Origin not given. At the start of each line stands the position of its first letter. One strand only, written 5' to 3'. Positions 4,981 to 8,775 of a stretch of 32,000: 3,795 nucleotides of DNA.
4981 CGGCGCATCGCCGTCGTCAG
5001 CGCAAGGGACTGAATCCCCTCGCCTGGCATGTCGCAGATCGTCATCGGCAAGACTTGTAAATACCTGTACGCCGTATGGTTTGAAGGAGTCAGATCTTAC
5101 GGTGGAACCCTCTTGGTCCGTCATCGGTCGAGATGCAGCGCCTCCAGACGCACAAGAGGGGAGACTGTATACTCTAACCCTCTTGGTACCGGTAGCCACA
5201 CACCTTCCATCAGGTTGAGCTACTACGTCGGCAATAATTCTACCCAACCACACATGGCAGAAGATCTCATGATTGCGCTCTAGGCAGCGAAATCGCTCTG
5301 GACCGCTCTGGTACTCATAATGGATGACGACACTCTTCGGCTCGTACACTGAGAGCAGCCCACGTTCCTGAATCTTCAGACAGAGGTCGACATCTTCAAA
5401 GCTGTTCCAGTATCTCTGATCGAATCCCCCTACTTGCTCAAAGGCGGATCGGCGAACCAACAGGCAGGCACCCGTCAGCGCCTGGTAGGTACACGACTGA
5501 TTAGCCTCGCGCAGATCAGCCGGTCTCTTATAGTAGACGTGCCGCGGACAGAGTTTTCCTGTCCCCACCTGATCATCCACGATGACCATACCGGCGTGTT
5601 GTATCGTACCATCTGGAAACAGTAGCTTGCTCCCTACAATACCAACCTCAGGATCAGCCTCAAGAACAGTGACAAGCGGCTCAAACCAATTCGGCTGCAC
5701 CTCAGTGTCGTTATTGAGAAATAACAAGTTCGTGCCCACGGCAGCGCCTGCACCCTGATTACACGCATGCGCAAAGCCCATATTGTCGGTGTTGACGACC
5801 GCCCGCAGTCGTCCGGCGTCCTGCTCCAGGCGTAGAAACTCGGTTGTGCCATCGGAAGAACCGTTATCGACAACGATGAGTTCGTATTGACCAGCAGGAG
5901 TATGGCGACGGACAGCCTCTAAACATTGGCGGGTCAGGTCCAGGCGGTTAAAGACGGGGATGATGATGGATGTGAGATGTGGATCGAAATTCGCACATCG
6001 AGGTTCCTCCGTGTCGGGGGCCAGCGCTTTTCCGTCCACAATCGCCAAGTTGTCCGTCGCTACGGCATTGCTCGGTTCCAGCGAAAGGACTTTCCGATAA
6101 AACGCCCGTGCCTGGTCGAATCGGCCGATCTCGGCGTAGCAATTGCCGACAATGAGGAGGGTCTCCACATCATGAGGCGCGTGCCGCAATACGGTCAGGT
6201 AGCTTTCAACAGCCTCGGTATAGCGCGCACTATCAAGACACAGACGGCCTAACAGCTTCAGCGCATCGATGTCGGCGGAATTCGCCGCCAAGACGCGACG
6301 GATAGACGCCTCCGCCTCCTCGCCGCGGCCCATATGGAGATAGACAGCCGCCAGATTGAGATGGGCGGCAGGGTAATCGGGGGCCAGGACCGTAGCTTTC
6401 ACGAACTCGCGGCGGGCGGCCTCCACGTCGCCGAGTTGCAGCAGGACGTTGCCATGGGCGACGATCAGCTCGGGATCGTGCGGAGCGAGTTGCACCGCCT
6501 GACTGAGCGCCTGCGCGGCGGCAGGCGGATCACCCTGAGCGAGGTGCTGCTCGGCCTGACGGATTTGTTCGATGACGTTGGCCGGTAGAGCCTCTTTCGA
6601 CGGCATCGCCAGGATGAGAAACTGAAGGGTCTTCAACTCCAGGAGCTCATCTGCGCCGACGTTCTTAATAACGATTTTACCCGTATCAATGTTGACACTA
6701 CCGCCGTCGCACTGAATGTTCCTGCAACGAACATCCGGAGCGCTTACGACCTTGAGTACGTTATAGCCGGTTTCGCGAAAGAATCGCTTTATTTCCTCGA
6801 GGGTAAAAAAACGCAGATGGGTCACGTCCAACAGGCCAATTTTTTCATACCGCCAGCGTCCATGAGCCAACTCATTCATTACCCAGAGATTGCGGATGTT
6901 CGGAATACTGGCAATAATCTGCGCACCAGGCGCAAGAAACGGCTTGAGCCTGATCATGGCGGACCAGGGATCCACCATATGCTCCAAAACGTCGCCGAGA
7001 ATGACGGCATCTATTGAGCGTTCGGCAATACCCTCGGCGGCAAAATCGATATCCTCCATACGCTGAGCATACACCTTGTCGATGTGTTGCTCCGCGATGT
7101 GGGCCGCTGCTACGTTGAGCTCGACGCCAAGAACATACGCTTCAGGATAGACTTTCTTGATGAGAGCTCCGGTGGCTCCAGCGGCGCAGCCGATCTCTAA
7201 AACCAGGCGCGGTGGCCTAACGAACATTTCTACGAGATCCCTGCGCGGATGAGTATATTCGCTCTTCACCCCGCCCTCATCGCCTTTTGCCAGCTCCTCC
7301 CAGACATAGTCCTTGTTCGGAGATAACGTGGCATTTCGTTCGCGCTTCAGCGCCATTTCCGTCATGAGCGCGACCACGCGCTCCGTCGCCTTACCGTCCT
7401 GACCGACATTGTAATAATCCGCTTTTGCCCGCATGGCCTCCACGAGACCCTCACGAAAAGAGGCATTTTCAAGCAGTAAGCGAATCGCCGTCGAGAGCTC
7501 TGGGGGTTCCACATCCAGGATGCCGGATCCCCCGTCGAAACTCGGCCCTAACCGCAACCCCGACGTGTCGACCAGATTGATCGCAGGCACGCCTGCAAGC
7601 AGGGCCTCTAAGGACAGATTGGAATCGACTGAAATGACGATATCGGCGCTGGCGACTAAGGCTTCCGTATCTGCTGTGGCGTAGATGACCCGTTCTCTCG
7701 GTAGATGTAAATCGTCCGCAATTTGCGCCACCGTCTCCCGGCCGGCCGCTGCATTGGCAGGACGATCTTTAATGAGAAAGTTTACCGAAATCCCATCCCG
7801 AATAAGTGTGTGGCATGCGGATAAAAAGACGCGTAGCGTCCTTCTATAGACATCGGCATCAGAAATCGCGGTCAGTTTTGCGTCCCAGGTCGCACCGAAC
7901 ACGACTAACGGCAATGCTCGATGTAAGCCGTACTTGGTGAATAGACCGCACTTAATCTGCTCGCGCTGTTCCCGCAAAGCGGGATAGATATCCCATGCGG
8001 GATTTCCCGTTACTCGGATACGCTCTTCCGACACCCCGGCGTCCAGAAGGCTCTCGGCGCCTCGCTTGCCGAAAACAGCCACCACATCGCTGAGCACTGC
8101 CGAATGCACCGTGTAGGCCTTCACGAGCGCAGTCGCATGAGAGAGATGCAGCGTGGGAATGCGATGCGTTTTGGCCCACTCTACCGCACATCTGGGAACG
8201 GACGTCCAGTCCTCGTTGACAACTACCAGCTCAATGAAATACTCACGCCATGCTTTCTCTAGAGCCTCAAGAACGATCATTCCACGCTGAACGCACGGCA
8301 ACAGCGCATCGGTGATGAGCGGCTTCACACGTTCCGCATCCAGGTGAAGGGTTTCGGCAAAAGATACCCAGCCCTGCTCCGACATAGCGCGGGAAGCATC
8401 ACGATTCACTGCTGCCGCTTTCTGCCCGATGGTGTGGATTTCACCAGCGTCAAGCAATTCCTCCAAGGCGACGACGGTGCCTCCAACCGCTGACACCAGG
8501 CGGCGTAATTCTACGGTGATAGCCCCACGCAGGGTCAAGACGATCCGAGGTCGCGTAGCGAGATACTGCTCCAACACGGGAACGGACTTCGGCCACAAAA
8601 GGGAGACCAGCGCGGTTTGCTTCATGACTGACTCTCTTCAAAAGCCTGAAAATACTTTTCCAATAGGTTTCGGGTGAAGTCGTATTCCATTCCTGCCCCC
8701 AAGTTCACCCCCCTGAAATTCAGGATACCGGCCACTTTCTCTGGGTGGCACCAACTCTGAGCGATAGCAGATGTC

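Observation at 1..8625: One uninterrupted ORF of at least 2875 codons fuses about ten carbohydrate-modifying domains downstream of the pse operon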

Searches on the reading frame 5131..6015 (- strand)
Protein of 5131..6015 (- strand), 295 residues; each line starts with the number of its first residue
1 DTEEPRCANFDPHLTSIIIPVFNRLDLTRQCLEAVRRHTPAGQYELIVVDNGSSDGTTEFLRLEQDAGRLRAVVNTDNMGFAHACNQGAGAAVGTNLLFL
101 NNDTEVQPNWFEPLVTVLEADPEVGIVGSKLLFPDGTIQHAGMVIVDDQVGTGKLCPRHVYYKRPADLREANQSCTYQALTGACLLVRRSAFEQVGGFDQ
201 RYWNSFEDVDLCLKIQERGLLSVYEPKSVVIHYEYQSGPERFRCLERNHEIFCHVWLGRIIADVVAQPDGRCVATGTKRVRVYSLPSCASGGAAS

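Call 8: search_protein_families(library=pfam, proteins=[window:5131-6015:-], max_evalue=0.01)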
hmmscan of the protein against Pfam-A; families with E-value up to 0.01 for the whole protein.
window:5131-6015:- (295 aa): 7 families
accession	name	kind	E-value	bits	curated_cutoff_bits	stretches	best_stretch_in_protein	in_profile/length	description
PF00535.33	Glycos_transf_2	-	3.7e-26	92.5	23.3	1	16-195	1-167/168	Glycosyl transferase family 2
PF13641.12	Glyco_tranf_2_3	-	1.8e-14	54.7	27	1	13-237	2-216/230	Glycosyltransferase like family 2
PF10111.15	Glyco_tranf_2_2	-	3.4e-10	40.3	27.3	1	16-241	1-223/276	Glycosyltransferase like family 2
PF13632.12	Glyco_trans_2_3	-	8.2e-07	29.5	27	1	98-231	3-121/198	Glycosyl transferase family group 2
PF02709.20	Glyco_transf_7C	-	0.00016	21.7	23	1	173-220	12-60/78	N-terminal domain of galactosyltransferase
PF13712.12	Glyco_tranf_2_5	-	0.0011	19.2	27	1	80-254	40-208/210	Glycosyltransferase like family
PF13506.12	Glyco_transf_21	-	0.0061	16.5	21.7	0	173-221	95-143/174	Glycosyl transferase family 21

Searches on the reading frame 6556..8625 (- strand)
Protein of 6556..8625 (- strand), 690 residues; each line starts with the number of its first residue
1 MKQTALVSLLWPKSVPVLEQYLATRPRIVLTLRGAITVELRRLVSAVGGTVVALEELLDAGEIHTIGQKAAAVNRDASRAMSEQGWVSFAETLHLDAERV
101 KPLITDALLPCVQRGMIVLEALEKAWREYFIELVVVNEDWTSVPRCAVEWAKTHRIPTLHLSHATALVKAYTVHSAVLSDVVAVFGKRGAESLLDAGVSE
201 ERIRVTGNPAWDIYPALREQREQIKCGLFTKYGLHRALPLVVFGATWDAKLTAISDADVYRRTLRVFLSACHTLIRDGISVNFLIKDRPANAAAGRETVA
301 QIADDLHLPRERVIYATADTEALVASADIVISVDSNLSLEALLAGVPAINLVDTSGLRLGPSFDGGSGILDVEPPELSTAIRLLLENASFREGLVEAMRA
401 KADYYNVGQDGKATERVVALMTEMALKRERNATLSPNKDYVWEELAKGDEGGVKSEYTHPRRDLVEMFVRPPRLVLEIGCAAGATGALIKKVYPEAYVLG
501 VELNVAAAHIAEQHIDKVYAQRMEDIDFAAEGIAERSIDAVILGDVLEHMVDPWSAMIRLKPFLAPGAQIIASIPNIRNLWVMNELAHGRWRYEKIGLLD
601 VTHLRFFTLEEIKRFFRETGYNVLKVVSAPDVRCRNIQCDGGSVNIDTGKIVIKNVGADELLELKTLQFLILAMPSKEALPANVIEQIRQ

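Call 54: predict_structure(alignment_id=A1)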
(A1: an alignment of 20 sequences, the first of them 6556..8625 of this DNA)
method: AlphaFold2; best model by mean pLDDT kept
length: 690 residues; sequences in the alignment: 20
mean_pLDDT: 82.6   pTM: 0.59
mean pLDDT of the five models: 82.6, 82.6, 81.3, 81.1, 80.3
residues with pLDDT >= 90: 288; 70-90: 292; 50-70: 51; < 50: 59
segments of 3 or more residues with pLDDT < 50: 167-175, 250-254, 434-446, 448-452, 454-456, 593-604, 679-690
pLDDT, mean of each block of 10 residues (from residue 1): 90 87 93 89 89 93 91 84 80 83 73 86 95 89 86 93 61 60 88 79 91 91 94 94 77 58 92 95 91 88 93 91 95 85 93 64 80 92 95 93 86 93 87 47 46 56 90 88 88 93 81 89 84 91 70 82 91 86 76 43 61 88 91 79 80 87 89 76 40
secondary structure, 60 per line:
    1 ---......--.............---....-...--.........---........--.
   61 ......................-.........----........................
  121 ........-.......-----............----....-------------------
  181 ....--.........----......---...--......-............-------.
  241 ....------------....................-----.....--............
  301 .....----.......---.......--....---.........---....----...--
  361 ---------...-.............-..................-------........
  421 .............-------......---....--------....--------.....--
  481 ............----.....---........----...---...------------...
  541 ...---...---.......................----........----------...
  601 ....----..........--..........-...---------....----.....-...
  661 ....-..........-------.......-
elements in order (helices of 4 or more, strands of 3 or more residues): E4-9 H12-24 E28-31 H38-46 E50-53 H54-57 H60-82 H84-92 H97-128 E130-136 H142-153 E158-161 E181-184 H187-195 E203-205 H214-219 H221-232 E240-244 H257-276 E282-286 H289-305 E313-316 H320-326 E329-332 H336-344 E348-351 E370-372 H374-386 H388-405 H413-433 H441-446 H450-453 H462-465 E474-478 H481-492 E497-501 H505-512 E517-519 E538-543 H553-563 E564-575 H580-587 H598-604 H609-618 E621-630 E644-647 E652-656 H658-664 E666-675 H683-689

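Call 57: fold_search(model_id=the predicted structure, library=pdb)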
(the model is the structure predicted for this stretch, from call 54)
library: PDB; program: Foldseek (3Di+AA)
matches with E <= 10: 1883; with E <= 0.001: 785
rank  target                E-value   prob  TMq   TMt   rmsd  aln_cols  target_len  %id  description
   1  3cc8                  8.2e-15  1.00  0.26  0.80   4.1       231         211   32  Crystal structure of a putative methyltransferase (bce_1332) from bacillus cereus atcc 10987 at 1.64 A resolution (released 2008-03-04)
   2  3dzc_A                7.4e-12  1.00  0.38  0.64   6.3       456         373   15  2.35 Angstrom resolution structure of WecB (VC0917), a UDP-N-acetylglucosamine 2-epimerase from Vibrio cholerae. (released 2008-08-12)
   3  1v4v_A                2.8e-11  1.00  0.35  0.58   7.1       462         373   17  Crystal Structure Of UDP-N-Acetylglucosamine 2-Epimerase From Thermus Thermophilus HB8 (released 2003-12-02)
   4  1f6d_A                2.9e-11  1.00  0.38  0.65   6.5       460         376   15  THE STRUCTURE OF UDP-N-ACETYLGLUCOSAMINE 2-EPIMERASE FROM E. COLI. (released 2000-12-13)
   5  7vz6_A                3.8e-11  1.00  0.37  0.63   7.2       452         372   18  The crystal structure of Non-hydrolyzing UDPGlcNAc 2-epimerase in complex with UDP-glucose (released 2022-11-16)
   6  7vz6_F                4.0e-11  1.00  0.36  0.62   7.3       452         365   18  The crystal structure of Non-hydrolyzing UDPGlcNAc 2-epimerase in complex with UDP-glucose (released 2022-11-16)
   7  3ot5_C                4.2e-11  1.00  0.36  0.62   9.5       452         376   14  2.2 Angstrom Resolution Crystal Structure of putative UDP-N-acetylglucosamine 2-epimerase from Listeria monocytogenes (released 2010-09-22)
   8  4xsu_A                4.2e-11  1.00  0.37  0.64   7.8       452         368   13  Crystal structure of Anabaena Alr3699/HepE in complex with UDP and glucose (released 2016-01-13)
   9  4xsu_B                4.2e-11  1.00  0.37  0.63   7.8       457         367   13  Crystal structure of Anabaena Alr3699/HepE in complex with UDP and glucose (released 2016-01-13)
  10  7vz6_H                4.9e-11  1.00  0.37  0.64   7.0       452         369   17  The crystal structure of Non-hydrolyzing UDPGlcNAc 2-epimerase in complex with UDP-glucose (released 2022-11-16)
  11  1f6d_D                5.2e-11  1.00  0.38  0.64   6.6       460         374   16  THE STRUCTURE OF UDP-N-ACETYLGLUCOSAMINE 2-EPIMERASE FROM E. COLI. (released 2000-12-13)
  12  6vlc_B                6.1e-11  1.00  0.38  0.65   5.9       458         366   13  Crystal structure of UDP-GlcNAc 2-epimerase from Neisseria meningitidis bound to UDP-GlcNAc (released 2020-11-11)
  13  1f6d_B                6.7e-11  1.00  0.37  0.63   7.1       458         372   16  THE STRUCTURE OF UDP-N-ACETYLGLUCOSAMINE 2-EPIMERASE FROM E. COLI. (released 2000-12-13)
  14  1f6d_C                7.5e-11  1.00  0.38  0.64   6.0       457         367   14  THE STRUCTURE OF UDP-N-ACETYLGLUCOSAMINE 2-EPIMERASE FROM E. COLI. (released 2000-12-13)
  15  7vza_B                9.2e-11  1.00  0.37  0.64   6.9       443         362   18  The crystal structure of Non-hydrolyzing UDPGlcNAc 2-epimerase in complex with UDP (released 2022-11-16)
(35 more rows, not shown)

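Call 64: search_protein_families(library=ncbifam, alignment_id=A1, max_evalue=0.001)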
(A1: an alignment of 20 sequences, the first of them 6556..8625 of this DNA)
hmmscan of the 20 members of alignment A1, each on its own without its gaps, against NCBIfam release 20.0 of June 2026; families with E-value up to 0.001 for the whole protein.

A. member 1, window:6556-8625:- (690 aa): 5 families
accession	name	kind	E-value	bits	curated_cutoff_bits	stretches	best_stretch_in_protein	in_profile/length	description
NF046086.1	BFO_1060_trans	domain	2.4e-09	36.8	200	1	176-421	102-360/365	BFO_1060 family glycosyltransferase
TIGR01983.1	UbiG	equivalog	3e-05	23.5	102.95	1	475-576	53-155/228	bifunctional 2-polyprenyl-6-hydroxyphenol methylase/3-demethylubiquinol 3-O-methyltransferase UbiG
NF002463.0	PRK01683.1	equivalog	0.00028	20.6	297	1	455-575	14-131/258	trans-aconitate 2-methyltransferase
TIGR04396.2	surf_polysacc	subfamily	0.00032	20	125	0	313-432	251-370/427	surface carbohydrate biosynthesis protein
TIGR02072.1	BioC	equivalog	0.00043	20.1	184.95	1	467-623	26-173/244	malonyl-ACP O-methyltransferase BioC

B. families by the number of members that match (of 20 scanned): 46 families (the first 25 are shown)
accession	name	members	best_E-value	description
NF041875.1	EPS_EpsD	19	2e-13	exopolysaccharide biosynthesis glycosyltransferase EpsD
NF038299.1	EPS_HpsN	18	2e-17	hormogonium polysaccharide biosynthesis glycosyltransferase HpsN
TIGR04283.1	glyco_like_mftF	18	6.6e-12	TIGR04283 family arsenosugar biosynthesis glycosyltransferase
TIGR03965.1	mycofact_glyco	17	3e-25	mycofactocin biosynthesis glycosyltransferase MftF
TIGR02072.1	BioC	16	1.5e-07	malonyl-ACP O-methyltransferase BioC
NF045667.1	MTase_DVU1556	15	4.7e-09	DVU_1556 family methyltransferase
NF047683.1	TeichurnBiosyTuaG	13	1.8e-10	teichuronic acid biosynthesis protein TuaG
NF002463.0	PRK01683.1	13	8.7e-07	trans-aconitate 2-methyltransferase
TIGR01983.1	UbiG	10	3.6e-07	bifunctional 2-polyprenyl-6-hydroxyphenol methylase/3-demethylubiquinol 3-O-methyltransferase UbiG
NF007482.0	PRK10073.1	10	3e-06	glycosyltransferase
TIGR03937.1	PgaC_IcaA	9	8e-09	poly-beta-1,6-N-acetyl-D-glucosamine synthase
NF046086.1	BFO_1060_trans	8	2.4e-09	BFO_1060 family glycosyltransferase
NF043040.1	corrin_prot_MT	8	2.9e-08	corrinoid protein-associated methyltransferase CpaM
TIGR04017.1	WcaA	8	5.2e-07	colanic acid biosynthesis glycosyltransferase WcaA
NF007453.0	PRK10018.1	8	6.9e-07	colanic acid biosynthesis glycosyltransferase WcaA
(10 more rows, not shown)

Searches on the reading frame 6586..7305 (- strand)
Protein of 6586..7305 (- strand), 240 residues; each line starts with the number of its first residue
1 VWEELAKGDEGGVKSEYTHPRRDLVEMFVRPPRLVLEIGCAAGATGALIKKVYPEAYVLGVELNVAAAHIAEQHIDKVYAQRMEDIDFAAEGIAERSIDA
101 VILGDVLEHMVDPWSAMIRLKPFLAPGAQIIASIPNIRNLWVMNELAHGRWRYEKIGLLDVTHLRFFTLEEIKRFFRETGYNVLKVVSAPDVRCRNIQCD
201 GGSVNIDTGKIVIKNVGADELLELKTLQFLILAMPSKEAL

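Call 8: search_protein_families(library=pfam, proteins=[window:6586-7305:-], max_evalue=0.01)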
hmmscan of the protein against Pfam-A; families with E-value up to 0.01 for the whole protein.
window:6586-7305:- (240 aa): 8 families
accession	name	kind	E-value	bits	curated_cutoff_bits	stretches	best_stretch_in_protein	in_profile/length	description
PF13489.12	Methyltransf_23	-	9.6e-15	55.1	27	1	30-185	21-163/164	Methyltransferase domain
PF08242.18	Methyltransf_12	-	1.4e-12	48.6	30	1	36-129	1-97/98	Methyltransferase domain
PF08241.18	Methyltransf_11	-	2.6e-08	34.8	21.2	1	36-131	1-94/95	Methyltransferase domain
PF13847.12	Methyltransf_31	-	2.3e-07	31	27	1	35-142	7-114/145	Methyltransferase domain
PF13649.12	Methyltransf_25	-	2.1e-06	28.7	27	1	35-126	1-95/97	Methyltransferase domain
PF07021.18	MetW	-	6.5e-05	23.1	21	1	24-143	6-118/193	Methionine biosynthesis protein MetW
PF05175.20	MTS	-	0.0024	18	23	1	32-101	32-102/170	Methyltransferase small domain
PF02390.23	Methyltransf_4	-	0.0058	16.5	24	1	34-114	4-84/173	Putative methyltransferase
